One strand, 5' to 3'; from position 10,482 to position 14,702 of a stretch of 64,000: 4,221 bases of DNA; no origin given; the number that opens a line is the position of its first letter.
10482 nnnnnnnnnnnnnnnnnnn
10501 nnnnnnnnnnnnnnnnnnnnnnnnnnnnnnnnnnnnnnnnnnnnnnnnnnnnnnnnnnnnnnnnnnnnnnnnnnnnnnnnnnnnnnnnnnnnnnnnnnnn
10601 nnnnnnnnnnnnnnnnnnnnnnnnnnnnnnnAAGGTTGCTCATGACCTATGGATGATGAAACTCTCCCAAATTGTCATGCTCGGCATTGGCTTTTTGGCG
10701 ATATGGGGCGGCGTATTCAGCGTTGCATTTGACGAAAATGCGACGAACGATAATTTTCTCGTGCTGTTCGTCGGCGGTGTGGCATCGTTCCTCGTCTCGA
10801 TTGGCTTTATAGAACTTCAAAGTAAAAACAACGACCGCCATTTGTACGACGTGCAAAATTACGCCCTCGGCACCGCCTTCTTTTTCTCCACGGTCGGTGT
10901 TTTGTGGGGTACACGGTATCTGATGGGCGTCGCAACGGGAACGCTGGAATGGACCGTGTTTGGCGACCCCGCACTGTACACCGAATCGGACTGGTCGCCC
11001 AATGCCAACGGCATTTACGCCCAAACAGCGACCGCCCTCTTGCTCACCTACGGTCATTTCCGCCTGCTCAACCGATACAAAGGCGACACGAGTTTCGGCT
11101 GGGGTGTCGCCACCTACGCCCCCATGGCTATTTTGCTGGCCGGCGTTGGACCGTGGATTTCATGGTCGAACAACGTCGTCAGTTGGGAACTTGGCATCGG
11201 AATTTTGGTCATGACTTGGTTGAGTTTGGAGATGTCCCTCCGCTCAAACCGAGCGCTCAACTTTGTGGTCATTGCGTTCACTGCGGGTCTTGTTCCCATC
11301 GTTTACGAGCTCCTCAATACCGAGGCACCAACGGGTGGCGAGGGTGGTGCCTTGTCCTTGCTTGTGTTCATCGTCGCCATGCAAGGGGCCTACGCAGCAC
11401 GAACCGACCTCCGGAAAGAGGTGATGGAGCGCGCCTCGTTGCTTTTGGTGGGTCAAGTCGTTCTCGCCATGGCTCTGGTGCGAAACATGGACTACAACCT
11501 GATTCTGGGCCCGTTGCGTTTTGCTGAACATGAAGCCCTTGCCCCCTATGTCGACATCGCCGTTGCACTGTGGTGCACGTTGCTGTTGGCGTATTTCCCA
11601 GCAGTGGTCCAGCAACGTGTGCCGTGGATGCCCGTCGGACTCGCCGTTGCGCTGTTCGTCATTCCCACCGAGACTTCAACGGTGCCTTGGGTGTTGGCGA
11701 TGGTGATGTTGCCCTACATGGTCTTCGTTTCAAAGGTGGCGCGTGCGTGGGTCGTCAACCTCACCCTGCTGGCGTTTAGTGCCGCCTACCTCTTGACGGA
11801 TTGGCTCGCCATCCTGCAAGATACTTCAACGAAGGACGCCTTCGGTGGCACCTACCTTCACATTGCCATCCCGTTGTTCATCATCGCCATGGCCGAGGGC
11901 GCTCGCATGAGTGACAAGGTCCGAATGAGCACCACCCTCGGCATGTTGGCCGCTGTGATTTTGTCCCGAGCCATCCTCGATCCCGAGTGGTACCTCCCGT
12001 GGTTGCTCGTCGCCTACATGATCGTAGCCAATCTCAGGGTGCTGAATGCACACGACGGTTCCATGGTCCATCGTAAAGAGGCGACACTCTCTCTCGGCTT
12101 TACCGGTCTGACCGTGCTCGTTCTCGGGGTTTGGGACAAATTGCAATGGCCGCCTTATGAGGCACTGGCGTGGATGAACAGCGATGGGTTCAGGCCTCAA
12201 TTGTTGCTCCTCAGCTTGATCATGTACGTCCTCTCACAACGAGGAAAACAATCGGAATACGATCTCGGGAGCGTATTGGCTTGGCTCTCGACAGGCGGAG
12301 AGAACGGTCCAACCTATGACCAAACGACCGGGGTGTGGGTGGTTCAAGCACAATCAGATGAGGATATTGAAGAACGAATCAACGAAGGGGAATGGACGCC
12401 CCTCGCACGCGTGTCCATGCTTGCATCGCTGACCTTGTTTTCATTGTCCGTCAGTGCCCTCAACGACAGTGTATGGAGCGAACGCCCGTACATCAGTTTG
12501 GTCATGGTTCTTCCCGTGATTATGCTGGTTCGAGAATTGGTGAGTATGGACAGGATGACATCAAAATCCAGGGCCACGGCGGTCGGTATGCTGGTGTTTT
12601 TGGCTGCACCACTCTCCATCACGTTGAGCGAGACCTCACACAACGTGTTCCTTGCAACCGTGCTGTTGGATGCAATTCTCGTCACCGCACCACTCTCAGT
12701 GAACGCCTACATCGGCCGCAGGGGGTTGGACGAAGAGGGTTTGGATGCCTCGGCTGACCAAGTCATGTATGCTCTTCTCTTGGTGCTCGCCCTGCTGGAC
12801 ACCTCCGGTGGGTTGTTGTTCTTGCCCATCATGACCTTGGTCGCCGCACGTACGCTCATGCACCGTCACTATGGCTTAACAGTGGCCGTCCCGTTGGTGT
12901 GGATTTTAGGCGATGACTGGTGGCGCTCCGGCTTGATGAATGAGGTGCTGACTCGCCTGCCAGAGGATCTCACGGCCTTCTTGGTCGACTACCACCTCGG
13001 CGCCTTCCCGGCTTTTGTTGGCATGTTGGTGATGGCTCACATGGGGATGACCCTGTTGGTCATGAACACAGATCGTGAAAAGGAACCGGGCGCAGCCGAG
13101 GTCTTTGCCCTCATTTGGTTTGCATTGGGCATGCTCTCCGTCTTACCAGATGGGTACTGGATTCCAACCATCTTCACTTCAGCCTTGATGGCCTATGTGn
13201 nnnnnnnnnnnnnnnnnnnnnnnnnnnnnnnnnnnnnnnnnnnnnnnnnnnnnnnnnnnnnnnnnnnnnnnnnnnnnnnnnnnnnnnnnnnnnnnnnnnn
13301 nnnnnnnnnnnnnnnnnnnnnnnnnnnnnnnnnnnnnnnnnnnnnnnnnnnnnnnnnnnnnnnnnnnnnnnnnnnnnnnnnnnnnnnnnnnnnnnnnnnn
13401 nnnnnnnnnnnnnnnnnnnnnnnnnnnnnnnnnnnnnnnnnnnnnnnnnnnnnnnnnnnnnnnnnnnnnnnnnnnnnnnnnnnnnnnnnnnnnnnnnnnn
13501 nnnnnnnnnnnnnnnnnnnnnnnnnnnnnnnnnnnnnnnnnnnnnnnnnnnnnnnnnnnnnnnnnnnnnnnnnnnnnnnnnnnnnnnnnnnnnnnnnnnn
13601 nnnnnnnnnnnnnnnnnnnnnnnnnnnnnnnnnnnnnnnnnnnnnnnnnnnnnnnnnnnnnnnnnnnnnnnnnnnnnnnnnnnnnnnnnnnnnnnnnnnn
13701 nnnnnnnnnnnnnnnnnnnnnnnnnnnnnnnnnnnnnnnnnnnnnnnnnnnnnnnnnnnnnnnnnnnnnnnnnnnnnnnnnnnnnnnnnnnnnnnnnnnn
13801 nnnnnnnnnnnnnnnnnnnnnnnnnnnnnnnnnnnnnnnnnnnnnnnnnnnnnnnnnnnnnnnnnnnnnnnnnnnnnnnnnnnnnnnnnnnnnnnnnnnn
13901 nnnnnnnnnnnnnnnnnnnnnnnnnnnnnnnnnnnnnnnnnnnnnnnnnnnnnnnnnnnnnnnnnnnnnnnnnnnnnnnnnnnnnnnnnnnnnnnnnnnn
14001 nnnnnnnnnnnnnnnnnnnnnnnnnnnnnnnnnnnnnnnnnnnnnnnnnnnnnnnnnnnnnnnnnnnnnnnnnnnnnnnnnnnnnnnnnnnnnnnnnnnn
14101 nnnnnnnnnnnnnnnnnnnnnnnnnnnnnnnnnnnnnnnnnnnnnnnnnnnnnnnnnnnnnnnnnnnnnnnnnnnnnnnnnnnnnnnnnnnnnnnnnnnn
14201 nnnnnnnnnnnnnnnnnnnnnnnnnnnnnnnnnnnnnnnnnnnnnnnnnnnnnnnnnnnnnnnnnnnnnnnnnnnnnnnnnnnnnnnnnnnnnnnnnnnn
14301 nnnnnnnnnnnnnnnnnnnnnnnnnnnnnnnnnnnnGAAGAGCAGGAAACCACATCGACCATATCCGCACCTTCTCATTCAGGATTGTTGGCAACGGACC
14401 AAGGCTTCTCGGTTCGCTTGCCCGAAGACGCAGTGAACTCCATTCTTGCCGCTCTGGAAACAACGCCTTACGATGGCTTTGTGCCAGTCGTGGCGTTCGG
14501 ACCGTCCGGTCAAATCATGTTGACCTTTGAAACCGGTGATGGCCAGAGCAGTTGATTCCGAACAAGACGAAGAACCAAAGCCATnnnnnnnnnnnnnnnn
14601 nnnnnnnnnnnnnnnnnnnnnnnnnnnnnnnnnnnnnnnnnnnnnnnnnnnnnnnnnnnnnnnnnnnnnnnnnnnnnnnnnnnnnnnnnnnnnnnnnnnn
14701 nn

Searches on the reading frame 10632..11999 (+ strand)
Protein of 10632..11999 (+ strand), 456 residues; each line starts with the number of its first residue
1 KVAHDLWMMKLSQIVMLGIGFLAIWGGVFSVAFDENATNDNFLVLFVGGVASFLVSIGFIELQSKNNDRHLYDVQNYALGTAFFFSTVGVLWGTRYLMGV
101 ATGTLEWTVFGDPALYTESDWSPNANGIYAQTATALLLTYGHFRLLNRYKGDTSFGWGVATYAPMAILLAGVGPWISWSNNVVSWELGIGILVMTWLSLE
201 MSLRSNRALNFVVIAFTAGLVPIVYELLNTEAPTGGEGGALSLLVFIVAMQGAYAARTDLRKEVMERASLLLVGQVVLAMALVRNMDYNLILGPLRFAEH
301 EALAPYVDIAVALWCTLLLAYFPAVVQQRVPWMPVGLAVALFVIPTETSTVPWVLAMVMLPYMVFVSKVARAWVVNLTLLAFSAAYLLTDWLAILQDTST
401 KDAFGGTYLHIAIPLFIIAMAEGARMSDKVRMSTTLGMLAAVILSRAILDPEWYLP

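Call 44: search_protein_families(library=pfam, proteins=[window:10632-11999:+], max_evalue=10)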
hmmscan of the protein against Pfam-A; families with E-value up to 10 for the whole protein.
window:10632-11999:+ (456 aa): 1 family
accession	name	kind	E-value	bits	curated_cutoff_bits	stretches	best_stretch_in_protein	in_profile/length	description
PF20712.2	CyanoTRADDas_TM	-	0.095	13.3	24.3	1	14-69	14-67/68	Cyanobacterial TRADD-N associated 2-Transmembrane domain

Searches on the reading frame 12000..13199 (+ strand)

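Call 44: search_protein_families(library=pfam, proteins=[window:12000-13199:+], max_evalue=10)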
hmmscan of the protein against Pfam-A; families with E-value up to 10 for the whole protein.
window:12000-13199:+ (400 aa): 1 family
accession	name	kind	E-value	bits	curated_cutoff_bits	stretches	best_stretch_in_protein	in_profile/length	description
PF20010.5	Collagen_trimer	-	0.17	12.4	23.8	1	180-202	4-26/49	Collagen trimerization domain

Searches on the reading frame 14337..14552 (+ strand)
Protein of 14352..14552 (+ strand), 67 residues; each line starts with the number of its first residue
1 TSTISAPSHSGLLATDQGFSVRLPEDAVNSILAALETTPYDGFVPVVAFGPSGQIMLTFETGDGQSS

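Call 44: search_protein_families(library=pfam, proteins=[window:14352-14552:+], max_evalue=10)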
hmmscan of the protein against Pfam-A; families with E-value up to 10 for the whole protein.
window:14352-14552:+ (67 aa): 0 families

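Call 68: predict_structure(alignment_id=A3)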
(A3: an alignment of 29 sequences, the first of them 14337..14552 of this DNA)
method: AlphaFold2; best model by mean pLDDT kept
length: 72 residues; sequences in the alignment: 29
mean_pLDDT: 77.6   pTM: 0.50
mean pLDDT of the five models: 77.6, 77.1, 75.3, 74.0, 73.2
residues with pLDDT >= 90: 1; 70-90: 52; 50-70: 17; < 50: 2
segments of 3 or more residues with pLDDT < 50: none
pLDDT, mean of each block of 10 residues (from residue 1): 55 73 87 87 84 87 77 49
secondary structure, 60 per line:
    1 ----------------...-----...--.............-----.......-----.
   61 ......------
elements in order: E17-19 E25-27 H30-42 E48-54 E60-66
